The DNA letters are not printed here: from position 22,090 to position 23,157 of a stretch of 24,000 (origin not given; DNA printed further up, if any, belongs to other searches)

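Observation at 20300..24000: A+T-rich vsr-dcm-orf109-HNH-Z1 operon: a mosaic restriction/defence locus with two different nuclease-type modules around one m5C methyltransferase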

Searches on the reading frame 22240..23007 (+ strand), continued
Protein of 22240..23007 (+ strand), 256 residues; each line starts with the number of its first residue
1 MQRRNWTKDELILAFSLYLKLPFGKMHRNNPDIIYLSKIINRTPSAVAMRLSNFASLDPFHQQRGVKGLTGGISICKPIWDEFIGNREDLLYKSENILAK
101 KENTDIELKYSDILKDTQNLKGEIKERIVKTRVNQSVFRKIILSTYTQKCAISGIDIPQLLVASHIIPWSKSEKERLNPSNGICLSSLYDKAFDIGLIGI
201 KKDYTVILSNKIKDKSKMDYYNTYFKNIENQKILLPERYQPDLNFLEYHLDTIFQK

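Call 54: fold_search(model_id=the predicted structure, library=pdb)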
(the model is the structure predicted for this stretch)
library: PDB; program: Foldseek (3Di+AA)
matches with E <= 10: 25; with E <= 0.001: 0
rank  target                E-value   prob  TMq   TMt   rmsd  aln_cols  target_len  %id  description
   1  6yex_A                3.0e-03  1.00  0.35  0.30  13.3       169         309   25  VcaM4I restriction endonuclease in the absence of DNA (released 2020-12-16)
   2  6yex_B                5.8e-03  1.00  0.34  0.30  17.7       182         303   21  VcaM4I restriction endonuclease in the absence of DNA (released 2020-12-16)
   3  6ghs                  3.1e-01  0.98  0.30  0.27   4.2       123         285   19  Modification dependent TagI restriction endonuclease (released 2018-08-29)
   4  8k84_A                2.4e+00  0.06  0.13  0.17  13.2       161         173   12  De novo design protein -N3 (released 2024-07-31)
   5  8wui_A                2.4e+00  0.06  0.20  0.14  15.8       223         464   13  SKOR D312N L271P double mutation (released 2024-04-10)
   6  4ary_B                3.1e+00  0.02  0.11  0.06  16.4       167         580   15  Lepidopteran-specific toxin Cry1Ac in complex with receptor specificity determinant GalNAc (released 2013-05-15)
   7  4arx_A                3.2e+00  0.03  0.12  0.06  16.3       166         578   14  Lepidoptera-specific toxin Cry1Ac from Bacillus thuringiensis ssp. kurstaki HD-73 (released 2013-05-15)
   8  9hbx_C                3.4e+00  0.03  0.14  0.13  16.2       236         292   12  TiLV-NP hexamer (pseudo-C6) (local refinement around 2 TiLV-NPs) (released 2025-03-12)
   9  6r7y_A                3.5e+00  0.02  0.13  0.07  19.5       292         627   10  CryoEM structure of calcium-bound human TMEM16K / Anoctamin 10 in detergent (low Ca2+, closed form) (released 2019-05-01)
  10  9ca3_D                3.7e+00  0.03  0.15  0.15  14.8       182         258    9  Crystal structure of MarE C280S in complex with cyanide bound heme and its native substrate, beta-methyl-L-tryptophan (released 2025-04-02)
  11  9ca3_C                4.1e+00  0.03  0.13  0.13  13.8       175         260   11  Crystal structure of MarE C280S in complex with cyanide bound heme and its native substrate, beta-methyl-L-tryptophan (released 2025-04-02)
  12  9ca3_B                5.0e+00  0.02  0.13  0.13  13.9       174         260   11  Crystal structure of MarE C280S in complex with cyanide bound heme and its native substrate, beta-methyl-L-tryptophan (released 2025-04-02)
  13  6i1k_A                5.2e+00  0.02  0.18  0.06  20.3       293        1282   13  Crystal structure of catalytically inactive FnCas12a in complex with a crRNA guide and a dsDNA target (released 2019-01-23)
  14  9ca3_A                5.2e+00  0.02  0.13  0.13  14.8       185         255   10  Crystal structure of MarE C280S in complex with cyanide bound heme and its native substrate, beta-methyl-L-tryptophan (released 2025-04-02)
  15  9l9u_C                6.0e+00  0.03  0.18  0.09  17.5       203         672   12  Arabidopsis GORK WT1 (released 2025-07-16)
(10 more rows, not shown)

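Call 63: search_protein_families(library=pfam, alignment_id=A5, max_evalue=0.001)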
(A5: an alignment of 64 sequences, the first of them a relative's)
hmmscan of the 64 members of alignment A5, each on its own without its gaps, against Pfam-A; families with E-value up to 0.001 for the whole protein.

A. member 1, L089:5358-5744:+ (129 aa): 1 family
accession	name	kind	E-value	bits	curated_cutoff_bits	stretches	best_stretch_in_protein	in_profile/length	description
PF08797.16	HIRAN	-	2.9e-10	40.3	24.7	1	34-126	4-92/96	HIRAN domain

B. families by the number of members that match (of 64 scanned): 29 families (the first 25 are shown)
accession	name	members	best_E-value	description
PF00145.23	DNA_methylase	11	2.9e-73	C-5 cytosine-specific DNA methylase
PF12784.13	PDDEXK_2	2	7.7e-77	PD-(D/E)XK nuclease family transposase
PF03852.21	Vsr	2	5.5e-32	DNA mismatch endonuclease Vsr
PF13231.12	PMT_2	2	9.2e-23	Dolichyl-phosphate-mannose-protein mannosyltransferase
PF00121.24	TIM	1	6.9e-95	Triosephosphate isomerase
PF00198.28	2-oxoacid_dh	1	6e-87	2-oxoacid dehydrogenases acyltransferase (catalytic domain)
PF00144.29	Beta-lactamase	1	2.9e-62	Beta-lactamase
PF08843.17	AbiEii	1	2.2e-30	Nucleotidyl transferase AbiEii toxin, Type IV TA system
PF01934.22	HepT-like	1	3.3e-30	Ribonuclease HepT-like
PF02086.21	MethyltransfD12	1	1.6e-19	D12 class N6 adenine-specific DNA methyltransferase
PF07681.17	DoxX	1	6.5e-19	DoxX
PF00364.28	Biotin_lipoyl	1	2.9e-18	Biotin-requiring enzyme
PF13020.12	NOV_C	1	2.5e-17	Protein NO VEIN, C-terminal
PF02366.24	PMT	1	1.6e-16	Dolichyl-phosphate-mannose-protein mannosyltransferase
PF02817.22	E3_binding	1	1.4e-14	e3 binding domain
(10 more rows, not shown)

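Call 64: search_protein_families(library=pfam, alignment_id=A6, max_evalue=0.001)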
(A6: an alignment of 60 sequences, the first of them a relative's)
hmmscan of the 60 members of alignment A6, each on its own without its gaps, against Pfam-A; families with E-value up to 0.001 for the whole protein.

A. member 1, L089:6877-7557:+ (227 aa): 1 family
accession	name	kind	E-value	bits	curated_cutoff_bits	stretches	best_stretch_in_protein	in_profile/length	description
PF05635.17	23S_rRNA_IVP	-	0.00041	21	33.8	1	55-129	1-74/106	23S rRNA-intervening sequence protein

B. families by the number of members that match (of 60 scanned): 55 families (the first 25 are shown)
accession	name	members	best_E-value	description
PF00145.23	DNA_methylase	5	2.5e-61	C-5 cytosine-specific DNA methylase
PF10593.14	Z1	3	2.5e-81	Z1 domain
PF09019.17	EcoRII-C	3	1.2e-58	EcoRII C terminal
PF01935.23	DUF87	2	9.5e-22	Helicase HerA, central domain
PF01381.28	HTH_3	2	3.4e-20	Helix-turn-helix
PF13560.12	HTH_31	2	5.7e-15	Helix-turn-helix domain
PF12844.13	HTH_19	2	2.6e-13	Helix-turn-helix domain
PF13091.12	PLDc_2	2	3e-11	PLD-like domain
PF07728.20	AAA_5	2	2.5e-07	AAA domain (dynein-related subfamily)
PF13401.12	AAA_22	2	1.8e-06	AAA domain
PF24203.1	Phage_ProQ_C_like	2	0.00015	Phage ProQ C-terminal-like domain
PF20016.6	ThsA_Macro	1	2.5e-41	Thoeris protein ThsA, Macro domain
PF00892.27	EamA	1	1e-40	EamA-like transporter family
PF00664.28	ABC_membrane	1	2.6e-40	ABC transporter transmembrane region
PF00474.23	SSF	1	6.8e-40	Sodium:solute symporter family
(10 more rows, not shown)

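Call 84: search_protein_families(library=padloc, proteins=[L091:5753-6001:+], max_evalue=0.001)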
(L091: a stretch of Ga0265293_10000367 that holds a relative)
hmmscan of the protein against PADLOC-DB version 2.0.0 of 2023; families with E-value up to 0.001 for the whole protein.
L091:5753-6001:+ (83 aa): 0 families

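Call 96: search_dna_similar(query=window:22240-23007:+, collection=phages, mode=protein, max_rows=15)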
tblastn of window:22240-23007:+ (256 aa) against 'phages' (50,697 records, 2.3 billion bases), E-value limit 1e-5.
Records with a match: 9; places in all: 9; records where one place covers at least 80% of the query: 1.
Best place of each record, by identity: <60% 9.
By first word of the organism name: Salmonella 4; Ruminococcus 2; Vibrio 2; Bacteriophage 1.
By host as written in the record: - 2; Ruminococcus sp. 2; Salmonella enterica subsp. enterica serovar Newport 2; Vibrio cyclitrophicus 10N.286.54.E5 1; Vibrio cyclitrophicus 10N.286.55.C4 1; Salmonella enterica subsp. enterica serovar Kentucky 1.
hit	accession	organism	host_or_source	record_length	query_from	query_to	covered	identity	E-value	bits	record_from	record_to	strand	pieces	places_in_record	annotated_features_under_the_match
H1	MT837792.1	Bacteriophage sp.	human fecal samples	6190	3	251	97%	36.1%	4e-47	172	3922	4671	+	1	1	record has no annotation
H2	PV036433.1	Ruminococcus phage NatCom_23091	Ruminococcus sp.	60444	119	255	54%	33.8%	4e-16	83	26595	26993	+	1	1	hypothetical protein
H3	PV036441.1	Ruminococcus phage NatCom_29429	Ruminococcus sp.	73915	119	255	54%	33.8%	1e-15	82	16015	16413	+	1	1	hypothetical protein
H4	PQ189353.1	Vibrio phage 10N.286.54.E5_PE002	Vibrio cyclitrophicus 10N.286.54.E5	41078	115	252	54%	27.7%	6e-9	62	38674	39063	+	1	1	hypothetical protein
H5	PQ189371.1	Vibrio phage 10N.286.55.C4_PE001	Vibrio cyclitrophicus 10N.286.55.C4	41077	115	252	54%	27.7%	6e-9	62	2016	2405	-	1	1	hypothetical protein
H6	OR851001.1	Salmonella phage S.Kent 1-2-1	Salmonella enterica subsp. enterica ...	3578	138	255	46%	28.0%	1e-7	57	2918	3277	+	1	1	record has no annotation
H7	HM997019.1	Salmonella phage 7-11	Salmonella enterica subsp. enterica ...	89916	121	207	34%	34.5%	2e-6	54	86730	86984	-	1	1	hypothetical protein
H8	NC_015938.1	Salmonella phage 7-11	Salmonella enterica subsp. enterica ...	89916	121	207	34%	34.5%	2e-6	54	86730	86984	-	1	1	hypothetical protein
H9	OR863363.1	Salmonella phage SeKF_80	Wastewater effluent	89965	121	207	34%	33.3%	5e-6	53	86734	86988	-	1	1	ParB-like partition protein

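Call 97: search_dna_similar(query=window:22240-23007:+, collection=plasmids, mode=protein, max_rows=25)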
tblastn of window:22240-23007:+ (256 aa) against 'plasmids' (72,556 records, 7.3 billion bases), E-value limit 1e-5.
Records with a match: 234; places in all: 255; records where one place covers at least 80% of the query: 6.
Best place of each record, by identity: <60% 234.
By first word of the organism name: Bacillus 75; Providencia 20; Rhizobium 13; Acinetobacter 13; Agrobacterium 11; Nostoc 7; Cupriavidus 6; Priestia 5; Vibrio 4; Proteus 4; and 47 more.
By predicted mobility (MOB-suite, as given by PLSDB): non-mobilizable 146; conjugative 61; mobilizable 27.
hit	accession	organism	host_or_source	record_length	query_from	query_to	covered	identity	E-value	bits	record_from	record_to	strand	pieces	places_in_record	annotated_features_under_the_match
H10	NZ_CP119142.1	Neisseria gonorrhoeae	Homo sapiens,whole organism,synovial ...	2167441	1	255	100%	38.7%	6e-56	199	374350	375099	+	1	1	none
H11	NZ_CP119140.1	Neisseria gonorrhoeae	Homo sapiens,whole organism,blood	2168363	1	255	100%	38.7%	6e-56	199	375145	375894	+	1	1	none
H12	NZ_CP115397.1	Hymenobacter yonginensis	whole organism,freshwater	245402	3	249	96%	36.9%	1e-52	190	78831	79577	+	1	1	HNH endonuclease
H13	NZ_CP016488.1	Picosynechococcus sp. PCC 8807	cell culture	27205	11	256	96%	25.0%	2e-7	59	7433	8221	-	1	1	HNH endonuclease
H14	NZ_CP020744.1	Bacillus mycoides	whole organism,soil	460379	99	256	62%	38.4%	1e-19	95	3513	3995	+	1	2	HNH endonuclease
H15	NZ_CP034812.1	Paracoccus sp. Arc7-R13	-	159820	88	247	63%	37.2%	3e-18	91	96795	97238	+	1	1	HNH endonuclease signature motif containing protein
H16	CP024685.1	Bacillus wiedmannii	cell culture,soil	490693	80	255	69%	32.4%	3e-11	70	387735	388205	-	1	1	hypothetical protein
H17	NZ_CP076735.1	Photobacterium damselae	fish,whole organism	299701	84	255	67%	32.4%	5e-18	90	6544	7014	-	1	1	HNH endonuclease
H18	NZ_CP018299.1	Photobacterium damselae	Turbot,Dieseased fish,heart blood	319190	84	255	67%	32.4%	5e-18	90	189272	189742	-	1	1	HNH endonuclease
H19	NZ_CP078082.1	Bacillus tropicus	Cell culture,soil sample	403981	89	255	65%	33.3%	1e-15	83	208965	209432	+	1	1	HNH endonuclease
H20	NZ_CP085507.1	Bacillus cereus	soil sample,soil from tomato plant roots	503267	89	255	65%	33.0%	4e-15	82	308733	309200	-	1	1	HNH endonuclease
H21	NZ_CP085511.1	Bacillus cereus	soil sample,soil from tomato plant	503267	89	255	65%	33.0%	4e-15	82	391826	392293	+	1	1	HNH endonuclease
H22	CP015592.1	Bacillus cereus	whole organism,garden soil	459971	93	255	64%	33.5%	4e-16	85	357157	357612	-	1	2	none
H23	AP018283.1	Chondrocystis sp. NIES-4102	-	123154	30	256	89%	24.1%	1e-7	59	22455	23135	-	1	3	hypothetical protein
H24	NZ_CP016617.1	Microvirga ossetica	Vicia alpestris,cell culture,nodules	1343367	17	209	75%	27.7%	6e-7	57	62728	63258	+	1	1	none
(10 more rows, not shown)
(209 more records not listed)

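Call 98: get_annotated_region(hit=H10, flank=6000)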
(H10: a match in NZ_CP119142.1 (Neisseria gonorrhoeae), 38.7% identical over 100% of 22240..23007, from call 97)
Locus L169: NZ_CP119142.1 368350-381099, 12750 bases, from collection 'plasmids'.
description: Neisseria gonorrhoeae strain 2022NG-0032 plasmid p2022NG-0032_1, complete sequence
organism: Neisseria gonorrhoeae (NCBI taxid 485)
taxonomy: Bacteria; Pseudomonadota; Betaproteobacteria; Neisseriales; Neisseriaceae; Neisseria; Neisseria gonorrhoeae
host: -; source: Homo sapiens,whole organism,synovial fluid; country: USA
typing (MOB-suite, as given by PLSDB): non-mobilizable
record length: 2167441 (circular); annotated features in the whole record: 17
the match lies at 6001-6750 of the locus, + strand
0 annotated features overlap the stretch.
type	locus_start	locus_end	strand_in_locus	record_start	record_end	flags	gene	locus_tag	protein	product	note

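Call 100: search_protein_families(library=pfam, proteins=[L169:3878-4969:+, L169:4965-5399:+, L169:5341-5739:+, L169:5660-5998:+, L169:6007-6753:+, L169:6847-9207:+, L169:2559-3023:+, L169:10054-10536:+], max_evalue=0.001)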
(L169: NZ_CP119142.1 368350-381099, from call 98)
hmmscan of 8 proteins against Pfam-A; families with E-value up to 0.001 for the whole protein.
L169:3878-4969:+ (364 aa): 2 families
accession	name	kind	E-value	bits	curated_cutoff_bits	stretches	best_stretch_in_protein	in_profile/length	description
PF01409.25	tRNA-synt_2d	-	3.1e-104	348.3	19.8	1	127-363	2-246/246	tRNA synthetases class II core domain (F)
PF02912.23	Phe_tRNA-synt_N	-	1.3e-24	86.4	22.3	1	55-122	2-69/69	Aminoacyl tRNA synthetase class II, N-terminal domain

L169:4965-5399:+ (145 aa): 3 families
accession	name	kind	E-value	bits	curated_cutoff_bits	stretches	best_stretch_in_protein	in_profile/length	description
PF03852.21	Vsr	-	7.5e-39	131.9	27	1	9-82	1-74/74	DNA mismatch endonuclease Vsr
PF04480.18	DUF559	-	4.2e-06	27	20.6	1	101-142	67-108/109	Protein of unknown function (DUF559)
PF18741.7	MTES_1575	-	7.5e-06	26.4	38.2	0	99-140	53-94/96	REase_MTES_1575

L169:5341-5739:+ (133 aa): 1 family
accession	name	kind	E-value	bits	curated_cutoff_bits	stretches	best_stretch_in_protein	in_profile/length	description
PF00145.23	DNA_methylase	-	1e-20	74.9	22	1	61-128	1-67/324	C-5 cytosine-specific DNA methylase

L169:5660-5998:+ (113 aa): 0 families

L169:6007-6753:+ (249 aa): 1 family
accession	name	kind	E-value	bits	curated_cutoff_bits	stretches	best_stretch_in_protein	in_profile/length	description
PF13391.12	HNH_2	-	7.4e-14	51.8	21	1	146-197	1-66/66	HNH endonuclease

L169:6847-9207:+ (787 aa): 5 families
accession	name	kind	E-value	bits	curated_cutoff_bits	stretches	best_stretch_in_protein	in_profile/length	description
PF03483.22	B3_4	-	8e-68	227.9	29.3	1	214-386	2-174/174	B3/4 domain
PF17759.6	tRNA_synthFbeta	-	5.1e-64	216.1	22.4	1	473-679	1-214/214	Phenylalanyl tRNA synthetase beta chain CLM domain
PF03147.19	FDX-ACB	-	1.1e-24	87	31.1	1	694-786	1-94/94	Ferredoxin-fold anticodon binding domain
PF01588.26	tRNA_bind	-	1e-22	80.5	27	1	45-146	1-95/96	Putative tRNA binding domain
PF03484.21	B5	-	1.5e-22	80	28.6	1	407-470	3-67/67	tRNA synthetase B5 domain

L169:2559-3023:+ (155 aa): 2 families
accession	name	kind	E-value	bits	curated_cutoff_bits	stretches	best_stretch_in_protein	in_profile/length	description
PF00707.27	IF3_C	-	3.1e-39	133.2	34.8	1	68-153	1-86/86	Translation initiation factor IF-3, C-terminal domain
PF05198.21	IF3_N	-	4.4e-29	100.9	26.9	1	2-61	11-70/70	Translation initiation factor IF-3, N-terminal domain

L169:10054-10536:+ (161 aa): 1 family
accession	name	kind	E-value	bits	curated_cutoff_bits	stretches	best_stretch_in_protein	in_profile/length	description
PF04186.18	FxsA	-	2.6e-16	60.1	25.2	1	8-103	3-97/109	FxsA cytoplasmic membrane protein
